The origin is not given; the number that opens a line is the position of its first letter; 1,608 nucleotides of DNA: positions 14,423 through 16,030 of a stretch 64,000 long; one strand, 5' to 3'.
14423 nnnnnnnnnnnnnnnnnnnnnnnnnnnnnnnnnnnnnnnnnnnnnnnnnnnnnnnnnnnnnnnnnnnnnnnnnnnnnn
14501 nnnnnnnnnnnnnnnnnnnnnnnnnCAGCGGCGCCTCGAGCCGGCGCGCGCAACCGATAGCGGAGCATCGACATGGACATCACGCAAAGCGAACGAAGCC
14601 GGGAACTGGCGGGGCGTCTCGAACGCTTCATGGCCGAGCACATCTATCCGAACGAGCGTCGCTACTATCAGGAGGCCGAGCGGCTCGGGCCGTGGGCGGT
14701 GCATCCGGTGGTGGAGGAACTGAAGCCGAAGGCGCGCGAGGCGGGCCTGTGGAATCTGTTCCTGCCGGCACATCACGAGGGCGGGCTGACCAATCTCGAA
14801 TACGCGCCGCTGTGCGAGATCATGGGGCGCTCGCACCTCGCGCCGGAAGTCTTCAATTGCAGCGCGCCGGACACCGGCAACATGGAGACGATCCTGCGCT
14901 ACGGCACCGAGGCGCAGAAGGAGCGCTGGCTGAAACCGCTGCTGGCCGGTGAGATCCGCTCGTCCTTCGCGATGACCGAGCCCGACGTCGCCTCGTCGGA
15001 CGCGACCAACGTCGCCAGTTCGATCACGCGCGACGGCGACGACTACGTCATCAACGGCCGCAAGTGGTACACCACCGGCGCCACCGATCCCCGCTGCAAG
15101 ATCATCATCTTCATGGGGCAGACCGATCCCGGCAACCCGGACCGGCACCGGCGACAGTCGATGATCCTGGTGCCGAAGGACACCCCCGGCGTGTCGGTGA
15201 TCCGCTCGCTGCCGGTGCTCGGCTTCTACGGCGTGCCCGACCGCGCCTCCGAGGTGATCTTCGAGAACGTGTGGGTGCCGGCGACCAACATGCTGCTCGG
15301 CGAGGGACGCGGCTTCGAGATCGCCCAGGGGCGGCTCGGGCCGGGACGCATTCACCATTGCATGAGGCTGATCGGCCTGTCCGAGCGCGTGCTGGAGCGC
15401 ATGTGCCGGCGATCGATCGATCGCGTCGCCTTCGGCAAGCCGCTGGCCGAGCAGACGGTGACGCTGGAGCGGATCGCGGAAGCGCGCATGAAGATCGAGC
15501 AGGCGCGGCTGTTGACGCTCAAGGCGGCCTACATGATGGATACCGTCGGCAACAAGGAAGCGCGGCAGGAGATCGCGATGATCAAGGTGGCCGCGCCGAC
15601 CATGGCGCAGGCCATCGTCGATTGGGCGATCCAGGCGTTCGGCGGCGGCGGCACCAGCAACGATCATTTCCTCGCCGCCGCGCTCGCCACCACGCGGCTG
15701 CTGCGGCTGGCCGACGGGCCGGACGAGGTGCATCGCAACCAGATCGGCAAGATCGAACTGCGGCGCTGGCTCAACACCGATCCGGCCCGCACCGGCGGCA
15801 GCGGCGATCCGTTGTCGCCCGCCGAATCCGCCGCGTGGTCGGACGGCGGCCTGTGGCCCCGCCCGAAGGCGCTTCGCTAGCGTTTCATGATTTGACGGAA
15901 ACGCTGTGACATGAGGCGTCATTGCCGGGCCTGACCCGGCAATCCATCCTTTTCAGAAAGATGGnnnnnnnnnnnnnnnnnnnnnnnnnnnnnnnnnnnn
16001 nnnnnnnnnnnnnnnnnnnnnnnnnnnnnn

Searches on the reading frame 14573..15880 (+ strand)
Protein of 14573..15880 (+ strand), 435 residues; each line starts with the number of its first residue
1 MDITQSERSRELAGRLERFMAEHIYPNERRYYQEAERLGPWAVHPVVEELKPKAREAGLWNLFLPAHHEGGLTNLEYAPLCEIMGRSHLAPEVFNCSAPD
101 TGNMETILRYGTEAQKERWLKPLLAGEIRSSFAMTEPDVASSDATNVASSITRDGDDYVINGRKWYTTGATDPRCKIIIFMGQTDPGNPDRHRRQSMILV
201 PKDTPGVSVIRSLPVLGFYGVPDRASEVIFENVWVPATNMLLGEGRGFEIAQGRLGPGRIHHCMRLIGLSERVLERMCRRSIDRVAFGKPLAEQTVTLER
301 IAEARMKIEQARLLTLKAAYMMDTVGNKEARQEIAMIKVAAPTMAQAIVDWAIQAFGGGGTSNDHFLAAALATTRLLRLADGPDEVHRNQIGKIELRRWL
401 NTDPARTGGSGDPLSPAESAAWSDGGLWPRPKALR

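Call 11: search_protein_families(library=pfam, proteins=[window:14573-15880:+], max_evalue=0.001)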
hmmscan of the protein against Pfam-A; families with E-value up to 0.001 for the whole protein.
window:14573-15880:+ (435 aa): 4 families
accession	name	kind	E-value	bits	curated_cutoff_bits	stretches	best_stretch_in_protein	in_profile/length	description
PF00441.29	Acyl-CoA_dh_1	-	7.1e-34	117.5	22.4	1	245-393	1-147/150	Acyl-CoA dehydrogenase, C-terminal domain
PF02770.24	Acyl-CoA_dh_M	-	2.5e-20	72.9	33.3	1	131-233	1-97/97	Acyl-CoA dehydrogenase, middle domain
PF02771.21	Acyl-CoA_dh_N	-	3.1e-14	53.8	22.9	1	7-127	2-113/113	Acyl-CoA dehydrogenase, N-terminal domain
PF08028.16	Acyl-CoA_dh_2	-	1.7e-11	45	22.7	1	262-366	3-115/134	Acyl-CoA dehydrogenase, C-terminal domain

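Call 38: search_protein_families(library=ncbifam, proteins=[window:14573-15880:+], max_evalue=0.00001)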
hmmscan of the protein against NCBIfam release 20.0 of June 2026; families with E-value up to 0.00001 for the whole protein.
window:14573-15880:+ (435 aa): 17 families
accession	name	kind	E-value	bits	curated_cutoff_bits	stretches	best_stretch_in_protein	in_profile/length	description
NF042972.1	AcrlCoAredClosAcrC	equivalog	2.4e-47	161.4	640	1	105-391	95-372/378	acryloyl-CoA reductase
NF042439.1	SulpropCoADesulf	equivalog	8e-36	123.6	600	1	55-395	34-370/379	3-sulfinopropanoyl-CoA desulfinase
NF045652.1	ProlPCPDhRedW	equivalog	1.9e-34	119.1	650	1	58-392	44-370/376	L-prolyl-[peptidyl-carrier protein] dehydrogenase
NF008997.0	PRK12341.1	equivalog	1.1e-33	116.8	537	1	101-386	90-367/382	acyl-CoA dehydrogenase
NF053553.1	prodigi_MBC_PigA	equivalog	1.2e-33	116.7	500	1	48-392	39-376/381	prodigiosin MBC biosynthesis dehydrogenase PigA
NF045552.1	GlutCoADH_Des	equivalog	1.4e-33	116.7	470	1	6-369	6-353/387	glutaryl-CoA dehydrogenase Acd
TIGR03207.1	cyc_hxne_CoA_dh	equivalog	3.1e-30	105.1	575.35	1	109-389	95-365/372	cyclohexanecarboxyl-CoA dehydrogenase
NF043006.1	CyhCrbnylCoADH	equivalog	5.2e-30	104.7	650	1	107-393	97-373/380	cyclohexane-1-carbonyl-CoA dehydrogenase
NF058590.1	AcCoDHFadEBacil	equivalog_domain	6.3e-29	100.9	600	1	12-400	28-415/586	acyl-CoA dehydrogenase FadE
NF002885.1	PRK03354.1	equivalog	6.4e-25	88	540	1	56-398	48-376/378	crotonobetainyl-CoA dehydrogenase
TIGR04022.1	sulfur_SfnB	equivalog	1.4e-16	60.3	430.9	1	55-342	43-320/391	SfnB family sulfur acquisition oxidoreductase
TIGR03204.1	pimC_large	equivalog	8.2e-16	57.9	623.85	1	106-354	99-337/395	pimeloyl-CoA dehydrogenase large subunit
NF052270.1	Staph_DH_FadE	equivalog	6.9e-13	48.1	600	1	105-367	115-365/400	acyl-CoA dehydrogenase FadE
TIGR03203.1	pimD_small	equivalog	4.4e-11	42.5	652.7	1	107-364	97-345/378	pimeloyl-CoA dehydrogenase small subunit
NF037942.1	ac_ACP_DH_MbtN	equivalog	1.9e-08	33.4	700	1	138-387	118-357/376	mycobactin biosynthesis acyl-ACP dehydrogenase MbtN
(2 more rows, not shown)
